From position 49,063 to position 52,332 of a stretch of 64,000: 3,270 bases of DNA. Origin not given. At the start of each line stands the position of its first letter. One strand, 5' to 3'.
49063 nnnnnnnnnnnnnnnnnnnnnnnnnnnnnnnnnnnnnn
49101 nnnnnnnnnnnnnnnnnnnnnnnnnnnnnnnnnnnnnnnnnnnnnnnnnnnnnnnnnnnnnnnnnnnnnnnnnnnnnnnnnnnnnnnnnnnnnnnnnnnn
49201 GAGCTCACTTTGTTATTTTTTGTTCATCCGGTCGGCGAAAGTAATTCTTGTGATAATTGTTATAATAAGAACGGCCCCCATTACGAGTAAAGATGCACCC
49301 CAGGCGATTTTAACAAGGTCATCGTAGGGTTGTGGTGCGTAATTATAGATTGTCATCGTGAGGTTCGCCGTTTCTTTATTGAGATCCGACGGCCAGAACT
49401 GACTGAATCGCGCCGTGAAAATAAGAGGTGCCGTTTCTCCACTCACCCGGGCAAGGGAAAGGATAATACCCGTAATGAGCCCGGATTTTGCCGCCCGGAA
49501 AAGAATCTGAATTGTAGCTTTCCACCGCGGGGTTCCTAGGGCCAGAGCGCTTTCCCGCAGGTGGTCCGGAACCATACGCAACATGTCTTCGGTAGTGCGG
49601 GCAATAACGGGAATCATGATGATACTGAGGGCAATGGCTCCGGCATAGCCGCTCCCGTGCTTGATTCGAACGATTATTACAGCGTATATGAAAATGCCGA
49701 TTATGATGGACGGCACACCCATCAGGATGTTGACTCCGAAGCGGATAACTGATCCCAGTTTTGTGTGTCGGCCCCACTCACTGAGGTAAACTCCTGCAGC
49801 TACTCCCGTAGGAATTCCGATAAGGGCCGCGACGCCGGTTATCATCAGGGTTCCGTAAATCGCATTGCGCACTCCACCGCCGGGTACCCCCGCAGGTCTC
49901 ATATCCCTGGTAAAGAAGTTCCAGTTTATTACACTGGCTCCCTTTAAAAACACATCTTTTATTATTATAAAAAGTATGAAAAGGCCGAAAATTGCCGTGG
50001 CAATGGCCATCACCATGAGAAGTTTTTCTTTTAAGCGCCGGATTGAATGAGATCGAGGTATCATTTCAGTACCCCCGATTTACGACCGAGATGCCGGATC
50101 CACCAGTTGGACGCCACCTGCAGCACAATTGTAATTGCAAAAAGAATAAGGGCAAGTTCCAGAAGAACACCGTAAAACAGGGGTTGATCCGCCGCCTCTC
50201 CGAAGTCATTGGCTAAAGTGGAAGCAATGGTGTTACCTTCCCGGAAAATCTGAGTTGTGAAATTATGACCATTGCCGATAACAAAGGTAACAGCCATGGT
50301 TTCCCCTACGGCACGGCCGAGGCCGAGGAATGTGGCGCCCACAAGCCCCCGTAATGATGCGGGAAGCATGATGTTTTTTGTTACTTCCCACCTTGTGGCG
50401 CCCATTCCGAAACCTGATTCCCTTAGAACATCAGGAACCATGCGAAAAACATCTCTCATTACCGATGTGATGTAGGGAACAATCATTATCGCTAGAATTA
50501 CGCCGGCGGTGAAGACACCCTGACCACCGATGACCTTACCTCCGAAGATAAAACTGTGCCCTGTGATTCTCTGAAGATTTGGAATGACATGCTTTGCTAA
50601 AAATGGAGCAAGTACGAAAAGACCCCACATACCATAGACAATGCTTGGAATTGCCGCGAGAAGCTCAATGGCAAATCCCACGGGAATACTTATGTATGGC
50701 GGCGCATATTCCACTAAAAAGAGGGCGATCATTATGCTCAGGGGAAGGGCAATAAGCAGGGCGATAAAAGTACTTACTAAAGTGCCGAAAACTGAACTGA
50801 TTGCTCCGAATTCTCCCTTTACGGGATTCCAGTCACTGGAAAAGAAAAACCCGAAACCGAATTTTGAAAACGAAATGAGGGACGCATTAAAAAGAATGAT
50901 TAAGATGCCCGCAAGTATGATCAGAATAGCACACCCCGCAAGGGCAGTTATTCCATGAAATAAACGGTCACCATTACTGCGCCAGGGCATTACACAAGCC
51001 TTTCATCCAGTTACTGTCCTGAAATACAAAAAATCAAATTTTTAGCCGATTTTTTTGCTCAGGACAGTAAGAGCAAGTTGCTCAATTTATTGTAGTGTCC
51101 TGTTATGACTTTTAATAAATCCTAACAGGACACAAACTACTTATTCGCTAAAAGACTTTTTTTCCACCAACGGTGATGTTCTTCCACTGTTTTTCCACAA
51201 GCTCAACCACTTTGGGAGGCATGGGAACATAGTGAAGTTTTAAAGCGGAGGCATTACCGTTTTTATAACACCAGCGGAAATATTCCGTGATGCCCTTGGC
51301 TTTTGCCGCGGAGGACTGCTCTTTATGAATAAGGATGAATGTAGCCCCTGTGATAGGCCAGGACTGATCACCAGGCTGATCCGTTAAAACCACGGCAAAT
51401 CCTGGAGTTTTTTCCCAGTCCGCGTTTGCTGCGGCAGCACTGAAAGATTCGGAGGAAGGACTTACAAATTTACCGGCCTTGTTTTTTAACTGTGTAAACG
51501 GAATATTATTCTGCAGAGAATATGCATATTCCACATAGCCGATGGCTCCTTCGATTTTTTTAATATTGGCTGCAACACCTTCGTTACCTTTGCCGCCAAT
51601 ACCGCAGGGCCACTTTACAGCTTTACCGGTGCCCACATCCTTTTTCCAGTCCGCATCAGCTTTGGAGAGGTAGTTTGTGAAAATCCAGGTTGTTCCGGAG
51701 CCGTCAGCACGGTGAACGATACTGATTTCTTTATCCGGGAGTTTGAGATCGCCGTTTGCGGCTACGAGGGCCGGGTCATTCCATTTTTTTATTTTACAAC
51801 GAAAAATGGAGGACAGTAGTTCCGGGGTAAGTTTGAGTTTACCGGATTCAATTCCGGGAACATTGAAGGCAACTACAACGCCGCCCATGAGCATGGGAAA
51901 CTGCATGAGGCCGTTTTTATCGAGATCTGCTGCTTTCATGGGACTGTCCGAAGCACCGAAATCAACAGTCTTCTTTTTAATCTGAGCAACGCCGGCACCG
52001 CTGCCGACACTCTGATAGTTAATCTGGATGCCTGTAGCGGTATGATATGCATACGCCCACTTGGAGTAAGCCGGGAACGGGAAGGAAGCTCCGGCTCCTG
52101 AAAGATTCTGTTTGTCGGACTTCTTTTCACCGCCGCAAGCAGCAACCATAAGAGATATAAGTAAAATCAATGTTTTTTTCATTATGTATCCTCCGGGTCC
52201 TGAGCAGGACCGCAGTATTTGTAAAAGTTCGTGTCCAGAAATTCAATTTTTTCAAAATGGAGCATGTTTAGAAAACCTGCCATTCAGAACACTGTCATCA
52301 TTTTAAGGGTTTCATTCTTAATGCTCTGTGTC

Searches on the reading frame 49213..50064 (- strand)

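Call 11: search_protein_families(library=ncbifam, proteins=[window:49213-50064:-], max_evalue=0.001)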
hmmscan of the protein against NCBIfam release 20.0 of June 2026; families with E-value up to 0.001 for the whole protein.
window:49213-50064:- (283 aa): 15 families
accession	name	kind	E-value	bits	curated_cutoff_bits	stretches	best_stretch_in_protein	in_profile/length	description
NF008430.0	PRK11268.1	equivalog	5.6e-86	288.3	439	1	5-279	19-293/295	phosphate ABC transporter permease PstA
TIGR00974.1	3a0107s02c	equivalog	1.1e-79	267.4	193.45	1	14-276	2-267/272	phosphate ABC transporter permease PstA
TIGR02138.1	phosphate_pstC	equivalog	7.5e-35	120.4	196.45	1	13-272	5-283/296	phosphate ABC transporter permease subunit PstC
NF008435.0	PRK11275.1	equivalog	3.6e-11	42.7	502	1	141-217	172-248/319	phosphate ABC transporter permease PstC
NF038017.1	ABC_perm1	subfamily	1.9e-09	37.8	100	1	72-211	1-143/184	ABC transporter permease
TIGR02139.1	permease_CysT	equivalog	4e-09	36.4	246.1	1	143-219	136-212/265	sulfate ABC transporter permease subunit CysT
TIGR02141.1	modB_ABC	equivalog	4.3e-09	36.3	182.6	1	138-269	79-201/208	molybdate ABC transporter permease subunit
NF006939.0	PRK09421.1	equivalog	7.5e-09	35.3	262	1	107-274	63-223/230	molybdate ABC transporter permease subunit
TIGR00969.1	3a0106s02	subfamily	3.4e-08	33.3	240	1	144-269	148-265/272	sulfate ABC transporter permease subunit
NF008208.0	PRK10971.1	equivalog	6.3e-08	32.4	415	1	142-219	142-220/277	sulfate/thiosulfate ABC transporter permease CysT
NF008049.0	PRK10782.1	subfamily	3.2e-07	30.3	212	1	67-209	11-159/217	methionine ABC transporter permease MetI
TIGR02140.1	permease_CysW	equivalog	5.3e-06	26.1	329.1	1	146-240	136-223/261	sulfate ABC transporter permease subunit CysW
TIGR01581.1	Mo_ABC_porter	hypoth_equivalog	3.6e-05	23.4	210.3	1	110-267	75-223/225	ABC transporter permease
NF007047.0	PRK09500.1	equivalog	0.0001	22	326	1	24-204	13-193/257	spermidine/putrescine ABC transporter permease PotC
NF040839.1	tungstate_WtpB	equivalog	0.00011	21.9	340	1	24-220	7-206/251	tungstate ABC transporter permease WtpB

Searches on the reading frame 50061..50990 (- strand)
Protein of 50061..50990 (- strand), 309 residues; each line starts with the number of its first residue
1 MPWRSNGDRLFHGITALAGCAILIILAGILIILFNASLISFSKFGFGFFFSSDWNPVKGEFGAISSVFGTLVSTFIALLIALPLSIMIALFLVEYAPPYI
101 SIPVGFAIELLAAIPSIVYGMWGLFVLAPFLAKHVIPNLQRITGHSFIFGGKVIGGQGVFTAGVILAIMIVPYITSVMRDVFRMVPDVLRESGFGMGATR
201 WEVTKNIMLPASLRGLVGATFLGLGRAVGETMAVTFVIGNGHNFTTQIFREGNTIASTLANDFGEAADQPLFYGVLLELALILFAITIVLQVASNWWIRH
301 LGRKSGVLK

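Call 11: search_protein_families(library=ncbifam, proteins=[window:50061-50990:-], max_evalue=0.001)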
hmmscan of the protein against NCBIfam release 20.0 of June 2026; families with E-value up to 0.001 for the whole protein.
window:50061-50990:- (309 aa): 13 families
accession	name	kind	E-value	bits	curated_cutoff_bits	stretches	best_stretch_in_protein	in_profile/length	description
NF008435.0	PRK11275.1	equivalog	1.5e-92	310.1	502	1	6-306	14-317/319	phosphate ABC transporter permease PstC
TIGR02138.1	phosphate_pstC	equivalog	7.2e-89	297.7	196.45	1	9-298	2-292/296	phosphate ABC transporter permease subunit PstC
TIGR00974.1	3a0107s02c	equivalog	4e-37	127.9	193.45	1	15-301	5-270/272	phosphate ABC transporter permease PstA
NF008430.0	PRK11268.1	equivalog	3.7e-13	49.2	439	1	32-250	48-244/295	phosphate ABC transporter permease PstA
TIGR02141.1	modB_ABC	equivalog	1.7e-08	34.4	182.6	1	71-248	4-169/208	molybdate ABC transporter permease subunit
TIGR02139.1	permease_CysT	equivalog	7.4e-08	32.3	246.1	1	26-248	16-220/265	sulfate ABC transporter permease subunit CysT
NF006939.0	PRK09421.1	equivalog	2e-07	30.6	262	1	71-259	16-186/230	molybdate ABC transporter permease subunit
TIGR00969.1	3a0106s02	subfamily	1.9e-05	24.2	240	1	162-290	144-269/272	sulfate ABC transporter permease subunit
NF038017.1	ABC_perm1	subfamily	3e-05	24.1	100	1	167-245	80-157/184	ABC transporter permease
TIGR01581.1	Mo_ABC_porter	hypoth_equivalog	4.4e-05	23.1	210.3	1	69-242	25-186/225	ABC transporter permease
NF008049.0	PRK10782.1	subfamily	0.00014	21.6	212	0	66-231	16-161/217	methionine ABC transporter permease MetI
NF008208.0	PRK10971.1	equivalog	0.0003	20.4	415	0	9-241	8-222/277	sulfate/thiosulfate ABC transporter permease CysT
NF007028.0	PRK09494.1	equivalog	0.00085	19.2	303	1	161-219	91-150/219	glutamine ABC transporter permease GlnP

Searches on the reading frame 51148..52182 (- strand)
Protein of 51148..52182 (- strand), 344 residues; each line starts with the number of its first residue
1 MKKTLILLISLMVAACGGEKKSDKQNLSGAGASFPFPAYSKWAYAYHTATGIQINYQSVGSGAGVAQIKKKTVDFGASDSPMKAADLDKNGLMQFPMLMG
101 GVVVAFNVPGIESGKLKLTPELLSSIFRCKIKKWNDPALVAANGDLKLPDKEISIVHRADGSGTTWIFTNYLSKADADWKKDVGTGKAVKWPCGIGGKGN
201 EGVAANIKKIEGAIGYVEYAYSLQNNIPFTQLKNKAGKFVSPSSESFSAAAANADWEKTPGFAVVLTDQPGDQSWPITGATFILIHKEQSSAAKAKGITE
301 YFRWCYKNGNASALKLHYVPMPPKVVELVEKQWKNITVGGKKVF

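Call 11: search_protein_families(library=ncbifam, proteins=[window:51148-52182:-], max_evalue=0.001)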
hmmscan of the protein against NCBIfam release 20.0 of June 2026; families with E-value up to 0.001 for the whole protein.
window:51148-52182:- (344 aa): 4 families
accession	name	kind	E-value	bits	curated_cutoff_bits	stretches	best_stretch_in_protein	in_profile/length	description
NF008171.0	PRK10918.1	equivalog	2.8e-121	404.8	339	1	22-335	24-335/346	phosphate ABC transporter substrate-binding protein PstS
TIGR00975.1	3a0107s03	equivalog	4e-117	390.8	205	1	27-336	1-314/315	phosphate ABC transporter substrate-binding protein PstS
TIGR02136.1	ptsS_2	subfamily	1.9e-23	83.1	206.6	1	1-246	1-243/295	phosphate ABC transporter substrate-binding protein PstS family protein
TIGR04505.1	PtsS_plasma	equivalog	1.9e-08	34.1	175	0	37-77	41-81/334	phosphate ABC transporter substrate-binding protein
